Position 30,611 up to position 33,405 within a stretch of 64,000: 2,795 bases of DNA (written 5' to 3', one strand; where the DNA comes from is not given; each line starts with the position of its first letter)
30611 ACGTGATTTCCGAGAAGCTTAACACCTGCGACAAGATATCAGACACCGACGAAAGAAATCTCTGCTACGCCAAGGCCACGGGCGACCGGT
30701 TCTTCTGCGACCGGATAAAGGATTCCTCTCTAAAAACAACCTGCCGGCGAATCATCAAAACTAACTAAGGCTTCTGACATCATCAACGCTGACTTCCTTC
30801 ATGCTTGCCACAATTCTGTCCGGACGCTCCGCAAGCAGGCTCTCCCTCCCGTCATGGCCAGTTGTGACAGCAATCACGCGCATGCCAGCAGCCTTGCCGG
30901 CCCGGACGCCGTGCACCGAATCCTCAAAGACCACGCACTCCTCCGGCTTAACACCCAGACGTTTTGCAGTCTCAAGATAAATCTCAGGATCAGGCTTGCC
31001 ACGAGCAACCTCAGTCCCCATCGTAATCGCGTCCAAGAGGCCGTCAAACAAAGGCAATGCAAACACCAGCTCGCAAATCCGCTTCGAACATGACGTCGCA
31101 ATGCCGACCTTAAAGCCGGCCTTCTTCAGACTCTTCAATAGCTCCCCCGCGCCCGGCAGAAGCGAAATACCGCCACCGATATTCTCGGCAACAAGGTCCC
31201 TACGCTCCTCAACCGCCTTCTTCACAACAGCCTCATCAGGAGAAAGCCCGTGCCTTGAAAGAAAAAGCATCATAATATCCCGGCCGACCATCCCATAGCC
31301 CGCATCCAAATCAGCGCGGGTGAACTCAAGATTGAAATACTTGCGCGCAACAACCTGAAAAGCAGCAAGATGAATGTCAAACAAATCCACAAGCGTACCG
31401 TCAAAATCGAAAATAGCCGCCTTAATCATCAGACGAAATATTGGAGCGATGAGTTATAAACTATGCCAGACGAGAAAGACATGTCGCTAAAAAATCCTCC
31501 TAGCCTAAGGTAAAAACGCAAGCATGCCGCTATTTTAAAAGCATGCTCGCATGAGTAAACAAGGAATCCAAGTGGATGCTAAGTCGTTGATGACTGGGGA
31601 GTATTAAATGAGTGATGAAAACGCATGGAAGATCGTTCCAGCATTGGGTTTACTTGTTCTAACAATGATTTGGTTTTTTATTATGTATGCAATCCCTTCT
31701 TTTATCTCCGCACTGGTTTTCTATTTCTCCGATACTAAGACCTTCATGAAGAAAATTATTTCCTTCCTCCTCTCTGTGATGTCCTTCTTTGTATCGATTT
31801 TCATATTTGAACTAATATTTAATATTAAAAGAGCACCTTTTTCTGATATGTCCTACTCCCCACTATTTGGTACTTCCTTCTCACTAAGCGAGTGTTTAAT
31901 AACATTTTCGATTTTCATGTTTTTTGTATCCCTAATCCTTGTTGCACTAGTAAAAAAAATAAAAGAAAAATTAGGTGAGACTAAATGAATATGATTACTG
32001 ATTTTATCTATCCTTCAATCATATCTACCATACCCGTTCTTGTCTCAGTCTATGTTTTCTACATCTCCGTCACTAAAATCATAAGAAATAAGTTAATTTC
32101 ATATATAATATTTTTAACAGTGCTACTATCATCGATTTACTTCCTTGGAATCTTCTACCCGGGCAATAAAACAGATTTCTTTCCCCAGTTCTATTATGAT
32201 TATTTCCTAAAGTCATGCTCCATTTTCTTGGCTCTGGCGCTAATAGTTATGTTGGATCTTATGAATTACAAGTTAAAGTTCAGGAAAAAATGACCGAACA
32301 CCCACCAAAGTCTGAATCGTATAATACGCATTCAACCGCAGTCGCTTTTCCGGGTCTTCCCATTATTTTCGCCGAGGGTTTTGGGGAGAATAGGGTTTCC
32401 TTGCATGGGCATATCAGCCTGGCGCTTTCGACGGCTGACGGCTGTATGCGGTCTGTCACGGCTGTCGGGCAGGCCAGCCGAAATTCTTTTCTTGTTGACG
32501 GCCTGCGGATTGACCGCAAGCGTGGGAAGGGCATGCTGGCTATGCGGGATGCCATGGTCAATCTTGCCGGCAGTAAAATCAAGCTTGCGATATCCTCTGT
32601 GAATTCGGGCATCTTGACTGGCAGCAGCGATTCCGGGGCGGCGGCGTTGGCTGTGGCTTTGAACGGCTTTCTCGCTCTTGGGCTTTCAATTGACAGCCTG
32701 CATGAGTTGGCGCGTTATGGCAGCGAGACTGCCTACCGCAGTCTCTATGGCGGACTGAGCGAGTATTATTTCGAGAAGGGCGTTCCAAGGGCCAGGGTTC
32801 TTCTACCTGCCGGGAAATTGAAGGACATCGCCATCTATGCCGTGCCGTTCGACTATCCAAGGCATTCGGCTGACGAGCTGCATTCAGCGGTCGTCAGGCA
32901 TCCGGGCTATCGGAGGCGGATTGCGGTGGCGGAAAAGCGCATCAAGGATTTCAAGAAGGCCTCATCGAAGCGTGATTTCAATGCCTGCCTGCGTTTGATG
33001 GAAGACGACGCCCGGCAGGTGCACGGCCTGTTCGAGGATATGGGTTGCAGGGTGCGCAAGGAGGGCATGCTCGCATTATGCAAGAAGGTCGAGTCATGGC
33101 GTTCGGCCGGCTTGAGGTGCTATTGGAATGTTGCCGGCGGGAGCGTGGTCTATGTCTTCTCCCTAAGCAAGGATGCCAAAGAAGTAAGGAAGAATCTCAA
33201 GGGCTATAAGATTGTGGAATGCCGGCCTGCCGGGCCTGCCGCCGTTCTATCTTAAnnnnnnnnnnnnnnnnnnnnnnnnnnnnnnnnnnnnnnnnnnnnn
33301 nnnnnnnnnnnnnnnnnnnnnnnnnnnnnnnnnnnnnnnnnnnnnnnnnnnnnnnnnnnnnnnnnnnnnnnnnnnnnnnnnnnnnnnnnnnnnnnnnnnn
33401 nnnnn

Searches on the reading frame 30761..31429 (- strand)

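Call 22: search_protein_families(library=pfam, proteins=[window:30761-31429:-], max_evalue=0.01)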
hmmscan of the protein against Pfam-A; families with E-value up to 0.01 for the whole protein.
window:30761-31429:- (222 aa): 4 families
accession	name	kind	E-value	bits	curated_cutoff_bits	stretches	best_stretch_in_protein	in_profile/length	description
PF13419.12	HAD_2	-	4.7e-33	115.2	23.8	1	6-188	2-178/178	Haloacid dehalogenase-like hydrolase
PF00702.32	Hydrolase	-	2.5e-30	106.8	26.4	1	2-182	1-191/191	haloacid dehalogenase-like hydrolase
PF13242.12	Hydrolase_like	-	1.3e-12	47.8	22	1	143-212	2-74/75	HAD-hyrolase-like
PF12710.13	HAD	-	8.6e-08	33.3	27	1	5-138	1-142/189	haloacid dehalogenase-like hydrolase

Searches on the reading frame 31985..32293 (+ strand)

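Call 22: search_protein_families(library=pfam, proteins=[window:31985-32293:+], max_evalue=0.01)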
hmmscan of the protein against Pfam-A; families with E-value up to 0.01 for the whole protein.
window:31985-32293:+ (102 aa): 1 family
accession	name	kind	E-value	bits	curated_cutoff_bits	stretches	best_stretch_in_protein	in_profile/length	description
PF00420.29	Oxidored_q2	-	0.0096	16.1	26.1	0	18-74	3-60/95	NADH-ubiquinone/plastoquinone oxidoreductase chain 4L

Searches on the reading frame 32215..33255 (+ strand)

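Call 22: search_protein_families(library=pfam, proteins=[window:32215-33255:+], max_evalue=0.01)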
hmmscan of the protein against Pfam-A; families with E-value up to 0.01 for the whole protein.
window:32215-33255:+ (346 aa): 2 families
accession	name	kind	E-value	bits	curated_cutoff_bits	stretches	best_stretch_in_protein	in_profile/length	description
PF22700.2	MVD-like_N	-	6.7e-16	58.8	27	1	61-184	20-146/157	Diphosphomevalonate decarboxylase-like N-terminal domain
PF21433.2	M3K_C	-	3.1e-14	53.7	27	1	219-321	3-104/105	Mevalonate-3-kinase, C-terminal domain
